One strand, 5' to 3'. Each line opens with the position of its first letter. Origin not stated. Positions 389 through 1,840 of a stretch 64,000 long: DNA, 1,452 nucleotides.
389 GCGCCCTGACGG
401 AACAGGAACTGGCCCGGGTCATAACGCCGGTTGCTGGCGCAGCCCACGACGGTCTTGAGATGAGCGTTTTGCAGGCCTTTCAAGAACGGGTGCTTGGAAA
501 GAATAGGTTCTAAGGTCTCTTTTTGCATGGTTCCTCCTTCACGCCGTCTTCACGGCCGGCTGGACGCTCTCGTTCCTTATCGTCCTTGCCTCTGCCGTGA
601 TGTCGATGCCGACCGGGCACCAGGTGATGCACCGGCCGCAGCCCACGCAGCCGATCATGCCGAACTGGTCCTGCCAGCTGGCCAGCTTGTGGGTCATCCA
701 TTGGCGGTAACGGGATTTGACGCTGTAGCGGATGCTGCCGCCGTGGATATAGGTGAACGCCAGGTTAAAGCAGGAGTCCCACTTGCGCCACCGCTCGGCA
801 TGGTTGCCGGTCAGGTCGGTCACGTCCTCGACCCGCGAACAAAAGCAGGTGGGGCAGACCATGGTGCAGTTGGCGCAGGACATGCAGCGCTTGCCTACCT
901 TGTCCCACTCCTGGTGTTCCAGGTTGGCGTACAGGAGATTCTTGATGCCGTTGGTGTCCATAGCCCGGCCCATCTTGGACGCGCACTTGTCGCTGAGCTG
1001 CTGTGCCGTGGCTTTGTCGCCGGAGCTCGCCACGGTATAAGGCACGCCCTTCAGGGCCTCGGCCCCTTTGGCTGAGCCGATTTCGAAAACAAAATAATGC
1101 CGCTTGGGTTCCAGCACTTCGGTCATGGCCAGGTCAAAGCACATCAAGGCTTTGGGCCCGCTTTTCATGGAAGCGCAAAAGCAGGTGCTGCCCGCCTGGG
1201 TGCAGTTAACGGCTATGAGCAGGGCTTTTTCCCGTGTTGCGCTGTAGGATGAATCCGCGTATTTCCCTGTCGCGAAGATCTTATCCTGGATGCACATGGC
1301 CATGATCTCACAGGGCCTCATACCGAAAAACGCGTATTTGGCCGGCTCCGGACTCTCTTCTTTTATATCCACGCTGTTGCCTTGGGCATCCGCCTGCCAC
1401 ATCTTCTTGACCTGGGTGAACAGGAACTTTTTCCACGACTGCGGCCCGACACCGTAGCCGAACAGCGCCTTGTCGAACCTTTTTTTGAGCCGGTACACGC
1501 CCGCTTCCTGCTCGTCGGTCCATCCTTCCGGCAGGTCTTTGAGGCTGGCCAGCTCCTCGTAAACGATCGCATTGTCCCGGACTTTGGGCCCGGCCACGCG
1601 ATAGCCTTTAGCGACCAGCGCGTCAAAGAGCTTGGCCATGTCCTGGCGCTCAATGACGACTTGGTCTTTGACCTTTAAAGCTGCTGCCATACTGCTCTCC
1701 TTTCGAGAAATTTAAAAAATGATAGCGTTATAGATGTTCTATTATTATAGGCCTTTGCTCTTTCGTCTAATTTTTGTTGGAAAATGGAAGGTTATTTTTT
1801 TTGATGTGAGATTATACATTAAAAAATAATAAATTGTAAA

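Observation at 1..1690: Fe-S oxidoreductase operon with a stand-alone cNMP-binding domain protein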

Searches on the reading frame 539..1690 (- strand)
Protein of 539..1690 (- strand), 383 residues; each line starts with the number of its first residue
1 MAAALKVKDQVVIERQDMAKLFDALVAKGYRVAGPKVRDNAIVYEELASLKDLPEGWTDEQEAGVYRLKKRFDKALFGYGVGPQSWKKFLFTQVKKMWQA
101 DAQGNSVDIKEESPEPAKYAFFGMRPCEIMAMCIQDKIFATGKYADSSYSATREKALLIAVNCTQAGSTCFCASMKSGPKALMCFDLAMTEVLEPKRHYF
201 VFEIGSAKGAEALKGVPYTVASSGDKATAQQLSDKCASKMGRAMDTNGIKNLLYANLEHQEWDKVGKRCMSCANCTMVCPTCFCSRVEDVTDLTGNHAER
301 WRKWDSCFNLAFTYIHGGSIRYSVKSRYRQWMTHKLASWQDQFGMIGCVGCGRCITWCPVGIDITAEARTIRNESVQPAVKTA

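Call 4: search_protein_families(library=ncbifam, proteins=[window:539-1690:-], max_evalue=0.1)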
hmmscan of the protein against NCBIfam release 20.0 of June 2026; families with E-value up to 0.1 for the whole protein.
window:539-1690:- (383 aa): 37 families (the best 25 are shown)
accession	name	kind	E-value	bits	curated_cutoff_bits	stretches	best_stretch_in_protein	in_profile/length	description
NF040833.1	sulfhyd_HydB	equivalog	1.5e-40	139.2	750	1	77-372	48-336/367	NADPH-dependent hydrogenase/sulfhydrogenase 1 subunit beta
NF040829.1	sulfhyd_ShyB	equivalog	1.7e-35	122.6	690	1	79-366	49-324/334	NAD(P)-dependent hydrogenase/sulfhydrogenase 2 subunit beta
TIGR02910.1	sulfite_red_A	equivalog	2.3e-30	106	323.15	1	117-364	88-319/334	anaerobic sulfite reductase subunit AsrA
NF004616.0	PRK05950.1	subfamily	8.5e-06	25.1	228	1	320-377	179-235/238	succinate dehydrogenase iron-sulfur subunit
NF038196.1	ferrodoxin_EFR1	subfamily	4.3e-05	23.7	75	1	189-281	105-198/242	EFR1 family ferrodoxin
TIGR02745.1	ccoG_rdxA_fixG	equivalog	0.00025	20.1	316.7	1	344-364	229-249/435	cytochrome c oxidase accessory protein CcoG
NF040763.1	FeFe_hydrog_A6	exception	0.00025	19.6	765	1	332-362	174-204/571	NADH-dependent [FeFe] hydrogenase, group A6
NF040864.1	HgcB_ferredoxin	equivalog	0.00084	19.1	99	0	348-365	16-33/93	mercury methylation ferredoxin HgcB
NF009053.0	PRK12387.1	subfamily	0.0016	18.2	204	1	240-282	46-88/180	formate hydrogenlyase complex iron-sulfur subunit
NF045992.1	CircClkLdpA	equivalog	0.002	17.3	450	1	348-381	137-169/360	circadian clock protein LdpA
TIGR01971.1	NuoI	subfamily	0.0021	17.6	113.05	1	324-371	25-68/121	NADH-quinone oxidoreductase, chain I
TIGR01945.1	rnfC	subfamily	0.0042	15.7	245.95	0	257-282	355-378/435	RnfABCDGE type electron transport complex subunit C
NF007205.0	PRK09626.1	equivalog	0.0064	16.5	93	0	267-299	17-49/105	2-oxoglutarate-acceptor oxidoreductase subunit OorD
NF005745.0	PRK07569.1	equivalog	0.0069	15.8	333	0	247-283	172-206/238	bidirectional hydrogenase complex protein HoxU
TIGR00384.1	dhsB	subfamily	0.0092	15.4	88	0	322-366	173-216/222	succinate dehydrogenase and fumarate reductase iron-sulfur protein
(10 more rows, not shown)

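Call 6: search_protein_families(library=pfam, proteins=[window:539-1690:-], max_evalue=0.1)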
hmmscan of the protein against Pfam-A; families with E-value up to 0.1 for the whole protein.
window:539-1690:- (383 aa): 15 families
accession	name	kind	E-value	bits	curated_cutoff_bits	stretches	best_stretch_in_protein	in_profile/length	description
PF17179.9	Fer4_22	-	1.2e-32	113.1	27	1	268-362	1-95/95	4Fe-4S dicluster domain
PF13534.11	Fer4_17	-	7e-07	30.1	22.2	2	251-281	31-58/61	4Fe-4S dicluster domain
PF13746.11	Fer4_18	-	1.8e-06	28.5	27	1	328-365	41-78/114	4Fe-4S dicluster domain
PF13237.11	Fer4_10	-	3.2e-05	24.2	25.5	1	347-365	8-22/53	4Fe-4S dicluster domain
PF12838.12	Fer4_7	-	3.4e-05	24.7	27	2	343-362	33-52/52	4Fe-4S dicluster domain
PF13484.11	Fer4_16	-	9.6e-05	23.5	30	0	264-280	48-64/66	4Fe-4S double cluster binding domain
PF13187.11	Fer4_9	-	0.0001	22.7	27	2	268-361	1-50/52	4Fe-4S dicluster domain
PF13183.11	Fer4_8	-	0.00015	22.7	27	1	267-362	3-68/68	4Fe-4S dicluster domain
PF25160.1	LdpA_Fe-S-bd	-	0.00038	20.6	27.6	1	347-362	27-42/49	LdpA Fe-S cluster-binding domain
PF12797.12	Fer4_2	-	0.0029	17.9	24.5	0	348-360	10-22/22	4Fe-4S binding domain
PF12798.12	Fer4_3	-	0.0042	18.3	27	1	348-362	1-15/15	4Fe-4S binding domain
PF00037.32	Fer4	-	0.045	14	21.1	0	268-281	7-20/24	4Fe-4S binding domain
PF14697.11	Fer4_21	-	0.046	14.3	35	0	348-360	41-53/59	4Fe-4S dicluster domain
PF14691.11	Fer4_20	-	0.066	13.5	25.8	0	348-382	24-60/113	Dihydroprymidine dehydrogenase domain II, 4Fe-4S cluster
PF24194.1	DUF7419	-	0.072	13.3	27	1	278-297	19-38/39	Family of unknown function (DUF7419)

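Call 19: list_cluster_members(proteins=[P0001, window:539-1690:-])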
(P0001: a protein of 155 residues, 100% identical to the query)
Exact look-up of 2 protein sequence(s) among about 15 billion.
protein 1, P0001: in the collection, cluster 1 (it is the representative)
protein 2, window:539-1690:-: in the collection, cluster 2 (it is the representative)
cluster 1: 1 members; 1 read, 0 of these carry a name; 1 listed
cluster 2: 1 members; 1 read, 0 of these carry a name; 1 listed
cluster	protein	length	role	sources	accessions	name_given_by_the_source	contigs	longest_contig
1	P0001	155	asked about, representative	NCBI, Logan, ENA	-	-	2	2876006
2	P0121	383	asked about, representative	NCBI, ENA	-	-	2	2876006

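Call 29: search_solved_structures(query=window:539-1690:-, max_evalue=0.001)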
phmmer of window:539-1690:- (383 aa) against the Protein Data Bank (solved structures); distinct sequences matched with E-value up to 0.001: 3.
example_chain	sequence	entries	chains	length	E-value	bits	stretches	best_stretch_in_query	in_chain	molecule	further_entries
9nez_B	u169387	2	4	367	6.4e-34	120.6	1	75-371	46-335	Sulfhydrogenase 1 subunit beta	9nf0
8rvu_E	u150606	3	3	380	2.4e-06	29.9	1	254-289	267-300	Formate dehydrogenase, beta subunit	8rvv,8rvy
9t1s_M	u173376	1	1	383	9.1e-05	24.7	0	256-286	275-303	formate dehydrogenase (coenzyme F420)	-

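Call 50: find_related_loci(query=window:539-1690:-, collection=metagenome_contigs, flank=5000)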
Query window:539-1690:- (383 aa) in metagenome_contigs; peptide patterns used: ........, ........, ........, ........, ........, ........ (x = any residue, [..] = any of these).
55 stretches matched a pattern; 38 encode a relative of the query (tblastn E <= 1e-3); 38 distinct loci.
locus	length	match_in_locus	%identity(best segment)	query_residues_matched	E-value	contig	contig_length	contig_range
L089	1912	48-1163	61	3-372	2e-176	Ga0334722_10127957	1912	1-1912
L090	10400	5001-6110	59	4-373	7e-159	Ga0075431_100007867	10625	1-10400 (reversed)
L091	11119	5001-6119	59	1-373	8e-159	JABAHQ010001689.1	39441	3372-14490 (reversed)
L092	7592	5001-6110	59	4-373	7e-159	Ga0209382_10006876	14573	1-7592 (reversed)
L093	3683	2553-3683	57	1-378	5e-162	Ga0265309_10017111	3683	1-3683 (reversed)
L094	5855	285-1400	57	1-372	1e-155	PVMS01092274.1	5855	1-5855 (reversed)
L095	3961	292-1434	55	1-382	1e-158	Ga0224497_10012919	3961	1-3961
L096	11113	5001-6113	57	7-377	2e-153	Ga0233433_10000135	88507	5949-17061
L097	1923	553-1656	58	12-378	4e-166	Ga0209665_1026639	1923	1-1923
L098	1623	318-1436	56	1-373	2e-166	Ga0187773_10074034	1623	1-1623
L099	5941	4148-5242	58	1-373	8e-154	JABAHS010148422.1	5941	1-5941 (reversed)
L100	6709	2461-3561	55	1-367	2e-151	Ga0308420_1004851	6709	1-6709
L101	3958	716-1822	55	4-372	3e-149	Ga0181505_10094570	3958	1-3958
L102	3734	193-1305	54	2-372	1e-148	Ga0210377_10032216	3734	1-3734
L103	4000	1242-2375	52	4-381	7e-144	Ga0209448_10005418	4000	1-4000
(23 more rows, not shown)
